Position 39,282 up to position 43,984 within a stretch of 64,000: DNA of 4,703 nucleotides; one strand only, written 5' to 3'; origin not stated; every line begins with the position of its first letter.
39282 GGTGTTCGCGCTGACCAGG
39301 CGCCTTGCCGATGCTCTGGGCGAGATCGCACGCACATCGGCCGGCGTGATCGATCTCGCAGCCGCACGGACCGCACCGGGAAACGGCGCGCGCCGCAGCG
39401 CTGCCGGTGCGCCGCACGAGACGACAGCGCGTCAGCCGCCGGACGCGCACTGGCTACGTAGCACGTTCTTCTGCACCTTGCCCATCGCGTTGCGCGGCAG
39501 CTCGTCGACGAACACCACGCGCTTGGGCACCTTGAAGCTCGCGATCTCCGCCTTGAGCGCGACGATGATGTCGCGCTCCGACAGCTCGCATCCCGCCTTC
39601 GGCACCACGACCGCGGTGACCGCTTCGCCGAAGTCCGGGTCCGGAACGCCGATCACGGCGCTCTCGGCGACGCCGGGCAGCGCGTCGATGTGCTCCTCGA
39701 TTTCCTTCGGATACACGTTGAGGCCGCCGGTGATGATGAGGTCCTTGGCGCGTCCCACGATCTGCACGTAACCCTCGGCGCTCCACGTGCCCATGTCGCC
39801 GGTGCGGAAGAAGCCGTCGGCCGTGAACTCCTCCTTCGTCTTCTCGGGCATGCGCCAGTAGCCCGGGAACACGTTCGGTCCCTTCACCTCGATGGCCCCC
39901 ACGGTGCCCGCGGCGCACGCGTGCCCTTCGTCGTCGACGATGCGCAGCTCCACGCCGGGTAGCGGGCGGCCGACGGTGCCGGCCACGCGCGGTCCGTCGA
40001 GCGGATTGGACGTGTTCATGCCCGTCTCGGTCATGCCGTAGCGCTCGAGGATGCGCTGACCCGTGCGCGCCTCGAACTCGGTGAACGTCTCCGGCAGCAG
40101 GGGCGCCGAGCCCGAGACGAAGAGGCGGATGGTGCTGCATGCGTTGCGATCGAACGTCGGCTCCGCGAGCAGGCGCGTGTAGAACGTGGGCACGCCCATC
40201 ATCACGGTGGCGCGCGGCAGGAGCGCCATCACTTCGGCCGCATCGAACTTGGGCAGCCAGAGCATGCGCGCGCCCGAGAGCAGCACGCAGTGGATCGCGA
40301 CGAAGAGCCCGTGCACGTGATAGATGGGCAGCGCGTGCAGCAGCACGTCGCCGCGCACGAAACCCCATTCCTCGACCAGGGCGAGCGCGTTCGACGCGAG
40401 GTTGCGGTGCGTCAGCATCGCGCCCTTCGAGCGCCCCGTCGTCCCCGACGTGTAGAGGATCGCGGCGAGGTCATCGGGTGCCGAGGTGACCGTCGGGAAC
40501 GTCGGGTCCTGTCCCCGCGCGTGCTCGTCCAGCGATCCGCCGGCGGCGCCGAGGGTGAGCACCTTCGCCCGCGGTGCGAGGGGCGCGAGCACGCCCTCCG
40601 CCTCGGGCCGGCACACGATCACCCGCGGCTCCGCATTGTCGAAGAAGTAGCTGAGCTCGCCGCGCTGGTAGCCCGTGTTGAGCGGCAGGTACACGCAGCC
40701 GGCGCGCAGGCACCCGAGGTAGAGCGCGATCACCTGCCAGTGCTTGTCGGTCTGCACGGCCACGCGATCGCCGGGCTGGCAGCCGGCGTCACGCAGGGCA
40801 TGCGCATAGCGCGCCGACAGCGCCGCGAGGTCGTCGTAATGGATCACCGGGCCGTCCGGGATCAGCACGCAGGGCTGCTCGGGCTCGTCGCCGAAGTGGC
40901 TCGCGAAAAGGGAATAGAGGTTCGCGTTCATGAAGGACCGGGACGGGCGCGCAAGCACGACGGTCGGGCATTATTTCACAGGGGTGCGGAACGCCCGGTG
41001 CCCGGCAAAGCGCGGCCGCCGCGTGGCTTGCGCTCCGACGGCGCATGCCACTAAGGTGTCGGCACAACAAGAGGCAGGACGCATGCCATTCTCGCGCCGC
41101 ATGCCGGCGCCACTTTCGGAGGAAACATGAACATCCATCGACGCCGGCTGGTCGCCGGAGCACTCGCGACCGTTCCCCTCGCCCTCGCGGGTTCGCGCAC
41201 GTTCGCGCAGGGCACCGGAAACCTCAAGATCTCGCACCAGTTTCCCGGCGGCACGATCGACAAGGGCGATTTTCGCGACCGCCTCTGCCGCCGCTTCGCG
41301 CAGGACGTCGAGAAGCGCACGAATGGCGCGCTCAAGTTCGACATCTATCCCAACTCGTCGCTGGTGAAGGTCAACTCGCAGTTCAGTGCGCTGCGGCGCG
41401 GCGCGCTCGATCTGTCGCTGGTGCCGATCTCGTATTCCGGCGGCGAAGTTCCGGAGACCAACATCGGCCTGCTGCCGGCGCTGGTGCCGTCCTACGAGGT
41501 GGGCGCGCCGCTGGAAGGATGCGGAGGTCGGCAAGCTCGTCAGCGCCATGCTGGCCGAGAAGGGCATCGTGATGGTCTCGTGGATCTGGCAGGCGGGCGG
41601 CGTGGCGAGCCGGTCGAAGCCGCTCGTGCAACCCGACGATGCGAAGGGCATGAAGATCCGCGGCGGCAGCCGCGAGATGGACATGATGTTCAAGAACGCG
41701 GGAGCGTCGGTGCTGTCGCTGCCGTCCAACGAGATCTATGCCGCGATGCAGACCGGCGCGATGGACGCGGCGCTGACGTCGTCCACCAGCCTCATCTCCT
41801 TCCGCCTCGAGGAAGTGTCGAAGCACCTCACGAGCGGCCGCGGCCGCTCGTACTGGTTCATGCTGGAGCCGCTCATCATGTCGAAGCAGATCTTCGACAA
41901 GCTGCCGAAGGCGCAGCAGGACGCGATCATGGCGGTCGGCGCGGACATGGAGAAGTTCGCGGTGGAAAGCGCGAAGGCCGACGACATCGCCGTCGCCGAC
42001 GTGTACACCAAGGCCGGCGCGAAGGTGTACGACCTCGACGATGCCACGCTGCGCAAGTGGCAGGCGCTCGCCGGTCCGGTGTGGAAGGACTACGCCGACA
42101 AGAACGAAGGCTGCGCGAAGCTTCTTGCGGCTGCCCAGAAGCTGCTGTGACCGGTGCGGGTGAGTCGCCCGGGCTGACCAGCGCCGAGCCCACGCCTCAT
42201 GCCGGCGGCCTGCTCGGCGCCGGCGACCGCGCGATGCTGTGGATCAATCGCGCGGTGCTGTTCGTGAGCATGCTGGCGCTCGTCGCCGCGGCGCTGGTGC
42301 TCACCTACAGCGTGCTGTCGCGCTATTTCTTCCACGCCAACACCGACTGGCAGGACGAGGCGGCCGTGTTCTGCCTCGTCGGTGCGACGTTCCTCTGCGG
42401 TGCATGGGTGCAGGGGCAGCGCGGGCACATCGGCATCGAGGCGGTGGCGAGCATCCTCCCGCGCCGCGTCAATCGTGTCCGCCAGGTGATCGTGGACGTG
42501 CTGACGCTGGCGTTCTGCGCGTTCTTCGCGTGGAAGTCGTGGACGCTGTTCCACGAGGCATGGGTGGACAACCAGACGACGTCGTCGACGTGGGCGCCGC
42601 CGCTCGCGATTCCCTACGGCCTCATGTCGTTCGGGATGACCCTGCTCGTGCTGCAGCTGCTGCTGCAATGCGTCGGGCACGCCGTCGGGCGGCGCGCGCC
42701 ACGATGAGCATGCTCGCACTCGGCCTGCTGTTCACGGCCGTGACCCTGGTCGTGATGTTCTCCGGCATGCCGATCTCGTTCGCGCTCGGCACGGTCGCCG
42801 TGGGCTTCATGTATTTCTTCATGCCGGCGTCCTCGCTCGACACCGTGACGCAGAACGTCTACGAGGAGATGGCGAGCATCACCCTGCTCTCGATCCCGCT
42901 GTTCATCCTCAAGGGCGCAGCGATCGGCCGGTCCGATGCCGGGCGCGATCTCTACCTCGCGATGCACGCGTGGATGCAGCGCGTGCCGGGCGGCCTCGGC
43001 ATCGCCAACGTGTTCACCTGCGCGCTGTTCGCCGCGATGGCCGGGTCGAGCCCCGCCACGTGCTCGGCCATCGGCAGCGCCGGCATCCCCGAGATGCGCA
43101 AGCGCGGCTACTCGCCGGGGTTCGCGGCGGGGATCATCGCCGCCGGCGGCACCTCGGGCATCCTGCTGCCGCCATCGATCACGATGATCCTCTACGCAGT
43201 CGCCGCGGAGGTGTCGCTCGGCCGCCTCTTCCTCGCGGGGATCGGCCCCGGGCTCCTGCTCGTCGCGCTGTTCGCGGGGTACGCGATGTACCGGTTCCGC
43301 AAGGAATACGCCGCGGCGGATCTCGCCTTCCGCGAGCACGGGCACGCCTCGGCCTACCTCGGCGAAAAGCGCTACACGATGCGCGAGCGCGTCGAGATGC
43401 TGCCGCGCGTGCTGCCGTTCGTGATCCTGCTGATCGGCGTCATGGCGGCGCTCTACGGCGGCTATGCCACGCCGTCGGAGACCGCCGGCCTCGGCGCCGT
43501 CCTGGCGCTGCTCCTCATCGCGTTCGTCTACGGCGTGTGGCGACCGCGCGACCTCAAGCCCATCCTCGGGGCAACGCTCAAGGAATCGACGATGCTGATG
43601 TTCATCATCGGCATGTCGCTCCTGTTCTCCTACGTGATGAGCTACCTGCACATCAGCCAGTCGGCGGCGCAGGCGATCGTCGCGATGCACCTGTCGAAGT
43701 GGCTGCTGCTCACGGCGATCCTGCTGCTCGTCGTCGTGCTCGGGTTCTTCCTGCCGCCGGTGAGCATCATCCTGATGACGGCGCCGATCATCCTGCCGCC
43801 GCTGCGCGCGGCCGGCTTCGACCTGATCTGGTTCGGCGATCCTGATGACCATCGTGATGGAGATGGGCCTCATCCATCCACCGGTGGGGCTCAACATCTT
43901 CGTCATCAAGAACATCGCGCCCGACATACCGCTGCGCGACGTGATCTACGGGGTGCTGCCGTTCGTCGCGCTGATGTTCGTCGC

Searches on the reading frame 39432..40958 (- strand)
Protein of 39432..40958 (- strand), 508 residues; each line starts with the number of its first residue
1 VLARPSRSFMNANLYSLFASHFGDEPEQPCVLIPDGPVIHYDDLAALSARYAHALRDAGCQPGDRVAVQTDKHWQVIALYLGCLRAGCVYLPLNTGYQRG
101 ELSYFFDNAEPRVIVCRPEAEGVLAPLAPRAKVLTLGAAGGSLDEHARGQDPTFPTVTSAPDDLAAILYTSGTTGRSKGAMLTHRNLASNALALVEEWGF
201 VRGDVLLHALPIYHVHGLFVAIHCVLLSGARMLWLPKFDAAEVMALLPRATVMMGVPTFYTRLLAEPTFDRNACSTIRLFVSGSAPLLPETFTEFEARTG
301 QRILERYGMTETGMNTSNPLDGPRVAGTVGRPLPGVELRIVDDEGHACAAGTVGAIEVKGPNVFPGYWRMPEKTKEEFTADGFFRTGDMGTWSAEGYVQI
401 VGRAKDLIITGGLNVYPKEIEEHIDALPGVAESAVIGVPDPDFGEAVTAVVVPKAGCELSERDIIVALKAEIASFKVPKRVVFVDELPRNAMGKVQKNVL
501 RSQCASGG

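Call 11: search_protein_families(library=pfam, proteins=[window:39432-40958:-], max_evalue=0.01)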
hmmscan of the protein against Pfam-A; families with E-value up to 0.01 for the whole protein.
window:39432-40958:- (508 aa): 2 families
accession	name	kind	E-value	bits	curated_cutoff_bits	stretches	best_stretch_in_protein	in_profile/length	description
PF00501.34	AMP-binding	-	1.1e-87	294.8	29.9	1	26-368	9-384/384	AMP-binding enzyme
PF13193.12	AMP-binding_C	-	1e-18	68.5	24.5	1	419-494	1-76/76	AMP-binding enzyme C-terminal domain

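Call 12: search_protein_families(library=ncbifam, proteins=[window:39432-40958:-], max_evalue=0.01)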
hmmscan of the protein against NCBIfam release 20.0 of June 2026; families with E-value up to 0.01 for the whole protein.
window:39432-40958:- (508 aa): 110 families (the best 25 are shown)
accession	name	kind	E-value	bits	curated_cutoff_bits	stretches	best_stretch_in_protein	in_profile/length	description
NF005702.0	PRK07514.1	subfamily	4.8e-238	790.6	558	1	10-505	1-501/506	malonyl-CoA synthase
NF004837.0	PRK06187.1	subfamily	6.4e-128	427.3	476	1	10-506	6-524/531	long-chain-fatty-acid--CoA ligase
NF005858.0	PRK07787.1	subfamily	6.7e-111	371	575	1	27-501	16-469/471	acyl-CoA synthetase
NF004114.0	PRK05605.1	equivalog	3.5e-103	345.9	766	2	154-503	213-568/575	long-chain-fatty-acid--CoA ligase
NF006182.0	PRK08316.1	subfamily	2.7e-101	339.6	663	1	37-505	35-518/523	fatty acyl-CoA synthetase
NF006572.0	PRK09088.1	equivalog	1.3e-96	324.3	696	1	40-506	30-489/491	acyl-CoA synthetase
NF005801.1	PRK07656.1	equivalog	1.6e-92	310.7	657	1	37-501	25-500/500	FadD3 family acyl-CoA ligase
NF005307.0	PRK06839.1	equivalog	3.4e-90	303.1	748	1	33-503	22-492/496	o-succinylbenzoate--CoA ligase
NF052269.1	Staph_lig_FadD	equivalog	3.2e-88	296.3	650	1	41-501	30-490/499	long-chain-fatty-acid--CoA ligase FadD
NF004229.0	PRK05677.1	subfamily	3.4e-88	296.5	879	2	146-502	191-553/563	long-chain-fatty-acid--CoA ligase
NF009233.0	PRK12583.1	subfamily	6.8e-88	295.4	832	2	161-503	200-549/558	fatty acid CoA ligase family protein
NF005463.0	PRK07059.1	subfamily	1.7e-86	290.9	869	2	147-502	189-554/557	long-chain-fatty-acid--CoA ligase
NF004511.1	PRK05852.1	equivalog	2e-83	280.8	650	1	17-503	4-503/505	FadD7 family fatty acid--CoA ligase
NF005714.0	PRK07529.1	subfamily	2.4e-83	280.6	632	1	155-503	211-575/640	acyl-CoA synthetase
NF006181.0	PRK08314.1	subfamily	4.7e-83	279.3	705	2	152-502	194-552/563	long-chain-fatty-acid--CoA ligase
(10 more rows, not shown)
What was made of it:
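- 39432..40931 (-): matB, malonyl-CoA synthetase (499 aa, intact). It matches NF005702 malonyl-CoA synthase at 790.6 bits (cut-off 558) (call 12).
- Checked: MatB (39432-40931, - strand) is intact and matches NF005702 malonyl-CoA synthase at 790 bits against a cut-off of 558 (call 12).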

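Call 32: search_dna_similar(query=window:39432-40931:-, collection=plasmids, mode=protein, max_rows=30, max_evalue=1e-80)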
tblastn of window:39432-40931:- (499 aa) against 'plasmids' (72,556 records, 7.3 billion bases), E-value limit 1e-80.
Records with a match: 291; places in all: 296; records where one place covers at least 80% of the query: 285.
Best place of each record, by identity: 60-80% 78; <60% 213.
By first word of the organism name: Sinorhizobium 76; Rhizobium 66; Pseudosulfitobacter 45; Azospirillum 17; Paracoccus 15; Bradyrhizobium 7; Neorhizobium 6; Novosphingobium 6; Ruegeria 5; Phyllobacterium 4; and 33 more.
By predicted mobility (MOB-suite, as given by PLSDB): non-mobilizable 152; conjugative 117; mobilizable 22.
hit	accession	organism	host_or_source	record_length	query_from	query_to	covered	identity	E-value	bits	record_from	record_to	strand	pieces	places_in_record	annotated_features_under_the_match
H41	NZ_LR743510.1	Methylobacterium bullatum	-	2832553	1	496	99%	60.8%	0e+0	570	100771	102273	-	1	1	none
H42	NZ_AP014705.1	Methylobacterium aquaticum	-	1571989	1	494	99%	61.0%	0e+0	579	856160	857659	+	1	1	none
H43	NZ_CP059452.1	Azospirillum brasilense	Prokaryotes,soil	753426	1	492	99%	61.2%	0e+0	582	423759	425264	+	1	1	malonyl-CoA synthase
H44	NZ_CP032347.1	Azospirillum brasilense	soil sample,Agricultural field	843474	1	492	99%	61.2%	0e+0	582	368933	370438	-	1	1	malonyl-CoA synthase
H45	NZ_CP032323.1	Azospirillum argentinense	soil sample,Agricultural field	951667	1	492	99%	61.2%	0e+0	581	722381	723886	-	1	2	malonyl-CoA synthase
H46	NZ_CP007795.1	Azospirillum argentinense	Triticum aestivum L.,Root,wheat ...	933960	1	492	99%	61.0%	0e+0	585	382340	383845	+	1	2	malonyl-CoA synthase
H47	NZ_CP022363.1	Azospirillum sp. TSH58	single cell,paddy soils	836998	1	492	99%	61.0%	0e+0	578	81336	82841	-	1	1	malonyl-CoA synthase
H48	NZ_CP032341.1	Azospirillum brasilense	soil sample,Agricultural field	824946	1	492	99%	60.8%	0e+0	583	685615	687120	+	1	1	malonyl-CoA synthase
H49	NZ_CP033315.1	Azospirillum brasilense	rhizosphere soil of Digitaria ...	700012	1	492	99%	60.8%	0e+0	583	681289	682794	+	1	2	malonyl-CoA synthase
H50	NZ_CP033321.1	Azospirillum brasilense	rhizosphere soil of Cynodon ...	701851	1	492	99%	60.8%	0e+0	583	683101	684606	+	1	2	malonyl-CoA synthase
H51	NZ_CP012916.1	Azospirillum brasilense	Digitaria eriantha,microbe,root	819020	1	492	99%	60.8%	0e+0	583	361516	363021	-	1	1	malonyl-CoA synthase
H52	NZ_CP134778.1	Bosea sp. 685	Astragalus umbellatus,cell culture,root ...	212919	1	492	99%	60.3%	0e+0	570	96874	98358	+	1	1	malonyl-CoA synthase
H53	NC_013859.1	Azospirillum sp. B510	-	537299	1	494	99%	59.8%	4e-179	565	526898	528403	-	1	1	malonyl-CoA synthase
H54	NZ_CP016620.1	Microvirga ossetica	Vicia alpestris,cell culture,nodules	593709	1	492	99%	59.9%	2e-180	568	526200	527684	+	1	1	malonyl-CoA synthase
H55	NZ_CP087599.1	Paracoccus sp. MA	cell culture,soil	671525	1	496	99%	59.2%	9e-178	561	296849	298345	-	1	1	malonyl-CoA synthase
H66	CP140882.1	Sinorhizobium meliloti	Medicago lupulina,whole organism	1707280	16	496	96%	60.6%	1e-180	569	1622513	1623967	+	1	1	malonyl-CoA synthase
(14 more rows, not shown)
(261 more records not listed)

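Call 33: get_annotated_region(hit=H66, flank=6000)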
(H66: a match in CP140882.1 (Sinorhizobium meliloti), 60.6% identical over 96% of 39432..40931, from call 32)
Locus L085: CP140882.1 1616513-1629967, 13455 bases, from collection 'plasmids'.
description: Sinorhizobium meliloti strain ml46 plasmid pSymA, complete sequence
organism: Sinorhizobium meliloti (NCBI taxid 382)
taxonomy: Bacteria; Pseudomonadota; Alphaproteobacteria; Hyphomicrobiales; Rhizobiaceae; Sinorhizobium; Sinorhizobium meliloti
host: -; source: Medicago lupulina,whole organism; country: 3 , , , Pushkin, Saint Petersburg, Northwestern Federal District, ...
typing (MOB-suite, as given by PLSDB): conjugative; relaxase MOBQ; mating-pair formation MPF_T
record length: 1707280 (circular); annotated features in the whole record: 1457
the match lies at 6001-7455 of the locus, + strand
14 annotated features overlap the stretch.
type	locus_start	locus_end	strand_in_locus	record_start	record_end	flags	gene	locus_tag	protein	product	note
CDS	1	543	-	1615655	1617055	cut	-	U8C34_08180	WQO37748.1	type II and III secretion system protein family protein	-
CDS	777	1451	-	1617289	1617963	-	-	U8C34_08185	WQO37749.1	GntR family transcriptional regulator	-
CDS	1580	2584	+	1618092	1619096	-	dctP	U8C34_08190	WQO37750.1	TRAP transporter substrate-binding protein DctP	-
CDS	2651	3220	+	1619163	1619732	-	-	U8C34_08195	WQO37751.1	TRAP transporter small permease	-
CDS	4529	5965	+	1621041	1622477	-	-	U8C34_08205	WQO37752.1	malonyl-CoA decarboxylase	-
CDS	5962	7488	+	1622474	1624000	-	-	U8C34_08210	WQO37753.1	malonyl-CoA synthase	-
CDS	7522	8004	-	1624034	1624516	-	greA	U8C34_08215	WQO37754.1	transcription elongation factor GreA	-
CDS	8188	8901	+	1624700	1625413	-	-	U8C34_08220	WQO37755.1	DUF6065 family protein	-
CDS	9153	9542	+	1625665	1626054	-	-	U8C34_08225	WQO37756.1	hypothetical protein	-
CDS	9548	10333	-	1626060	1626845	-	-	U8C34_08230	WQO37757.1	anti-sigma factor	-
CDS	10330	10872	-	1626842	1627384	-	-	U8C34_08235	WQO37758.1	RNA polymerase sigma factor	-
CDS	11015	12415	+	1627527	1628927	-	-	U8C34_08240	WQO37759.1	S8 family serine peptidase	-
CDS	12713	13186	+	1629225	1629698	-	-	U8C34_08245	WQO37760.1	VOC family protein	-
CDS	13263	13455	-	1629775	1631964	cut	-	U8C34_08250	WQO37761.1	EAL domain-containing protein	-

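Call 34: get_annotated_region(hit=H43, flank=6000)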
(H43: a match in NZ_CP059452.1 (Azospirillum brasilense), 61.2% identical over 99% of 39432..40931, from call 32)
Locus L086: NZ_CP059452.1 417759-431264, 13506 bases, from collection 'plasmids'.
description: Azospirillum brasilense strain 2020WEIHUA_K plasmid unnamed3, complete sequence
organism: Azospirillum brasilense (NCBI taxid 192)
taxonomy: Bacteria; Pseudomonadota; Alphaproteobacteria; Rhodospirillales; Azospirillaceae; Azospirillum; Azospirillum brasilense
host: -; source: Prokaryotes,soil; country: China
typing (MOB-suite, as given by PLSDB): non-mobilizable
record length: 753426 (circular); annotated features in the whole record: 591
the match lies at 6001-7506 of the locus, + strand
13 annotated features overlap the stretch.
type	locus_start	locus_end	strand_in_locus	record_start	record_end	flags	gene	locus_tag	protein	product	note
CDS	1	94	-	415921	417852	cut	-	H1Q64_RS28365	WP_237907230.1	long-chain fatty acid--CoA ligase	-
CDS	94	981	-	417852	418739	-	-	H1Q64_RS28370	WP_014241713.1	ABC transporter ATP-binding protein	-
CDS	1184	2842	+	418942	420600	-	-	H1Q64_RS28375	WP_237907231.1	AMP-binding protein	-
CDS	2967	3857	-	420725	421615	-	mmsB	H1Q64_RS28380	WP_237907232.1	3-hydroxyisobutyrate dehydrogenase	GO:0006574 - valine catabolic process [Evidence IEA]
CDS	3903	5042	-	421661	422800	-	-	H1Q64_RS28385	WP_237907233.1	isobutyryl-CoA dehydrogenase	-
CDS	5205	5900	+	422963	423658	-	-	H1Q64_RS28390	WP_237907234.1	GntR family transcriptional regulator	-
CDS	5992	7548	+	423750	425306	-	-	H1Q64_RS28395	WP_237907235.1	malonyl-CoA synthase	-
CDS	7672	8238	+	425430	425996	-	-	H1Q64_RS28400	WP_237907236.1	TetR/AcrR family transcriptional regulator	GO:0006355 - regulation of DNA-templated transcription [Evidence IEA]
CDS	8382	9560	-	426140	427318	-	-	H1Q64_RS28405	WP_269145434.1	DUF2336 domain-containing protein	-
CDS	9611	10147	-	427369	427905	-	-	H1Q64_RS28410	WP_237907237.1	MarR family winged helix-turn-helix transcriptional regulator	GO:0006355 - regulation of DNA-templated transcription [Evidence IEA]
CDS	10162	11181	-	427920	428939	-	galE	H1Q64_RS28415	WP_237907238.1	UDP-glucose 4-epimerase GalE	GO:0006012 - galactose metabolic process [Evidence IEA]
CDS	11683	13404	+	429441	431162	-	-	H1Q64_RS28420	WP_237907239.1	type I secretion system permease/ATPase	GO:0030253 - protein secretion by the type I secretion system [Evidence IEA]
CDS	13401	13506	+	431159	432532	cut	-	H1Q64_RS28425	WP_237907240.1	HlyD family type I secretion periplasmic adaptor subunit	GO:0030253 - protein secretion by the type I secretion system [Evidence IEA]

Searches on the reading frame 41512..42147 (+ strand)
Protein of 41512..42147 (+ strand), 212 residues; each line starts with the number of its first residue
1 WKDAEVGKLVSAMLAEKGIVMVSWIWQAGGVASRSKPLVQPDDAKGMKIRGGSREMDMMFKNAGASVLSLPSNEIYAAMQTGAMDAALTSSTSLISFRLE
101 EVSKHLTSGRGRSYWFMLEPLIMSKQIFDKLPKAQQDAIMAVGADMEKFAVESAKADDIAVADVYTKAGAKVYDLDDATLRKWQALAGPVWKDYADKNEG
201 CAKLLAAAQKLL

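Call 69: search_protein_families(library=ncbifam, proteins=[window:41512-42147:+], max_evalue=1e-10)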
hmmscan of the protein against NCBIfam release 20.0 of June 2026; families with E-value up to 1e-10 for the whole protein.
window:41512-42147:+ (212 aa): 2 families
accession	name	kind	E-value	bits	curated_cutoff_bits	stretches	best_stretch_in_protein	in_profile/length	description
NF037995.1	TRAP_S1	subfamily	5.9e-26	91.4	50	1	5-183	94-271/271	TRAP transporter substrate-binding protein DctP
TIGR00787.1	dctP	subfamily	2.2e-19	69.9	175.05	1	4-157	93-246/257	DctP family TRAP transporter solute-binding subunit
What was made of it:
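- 41127..42150 (+): dctP, TRAP solute-binding subunit, with a +1 frameshift near 41512. It matches NF037995 TRAP_S1 (call 69).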

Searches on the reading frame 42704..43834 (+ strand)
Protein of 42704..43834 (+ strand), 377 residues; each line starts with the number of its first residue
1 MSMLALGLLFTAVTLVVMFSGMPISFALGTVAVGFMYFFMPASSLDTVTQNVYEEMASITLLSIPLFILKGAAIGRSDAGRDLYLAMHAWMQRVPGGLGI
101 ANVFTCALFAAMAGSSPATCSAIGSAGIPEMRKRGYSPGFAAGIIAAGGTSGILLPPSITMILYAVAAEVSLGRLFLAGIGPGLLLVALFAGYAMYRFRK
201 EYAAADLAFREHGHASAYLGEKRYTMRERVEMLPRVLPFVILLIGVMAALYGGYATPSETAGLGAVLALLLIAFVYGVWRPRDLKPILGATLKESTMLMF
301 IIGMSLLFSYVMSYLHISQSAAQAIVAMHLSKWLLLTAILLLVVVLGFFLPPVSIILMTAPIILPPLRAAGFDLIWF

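Call 69: search_protein_families(library=ncbifam, proteins=[window:42704-43834:+], max_evalue=1e-10)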
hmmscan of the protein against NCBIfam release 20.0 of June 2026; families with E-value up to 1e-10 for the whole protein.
window:42704-43834:+ (377 aa): 2 families
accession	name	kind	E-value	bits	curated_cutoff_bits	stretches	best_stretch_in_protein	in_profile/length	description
TIGR00786.1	dctM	subfamily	4.7e-78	262.7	268.45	1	21-377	1-341/405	TRAP transporter large permease subunit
NF011634.1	PRK15060.1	equivalog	3.2e-25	89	800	1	8-377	4-357/425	2,3-diketo-L-gulonate TRAP transporter large permease YiaN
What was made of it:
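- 42704..44057 (+): dctM, TRAP large permease, with a +1 frameshift near 43836. It matches TIGR00786 dctM (call 69).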
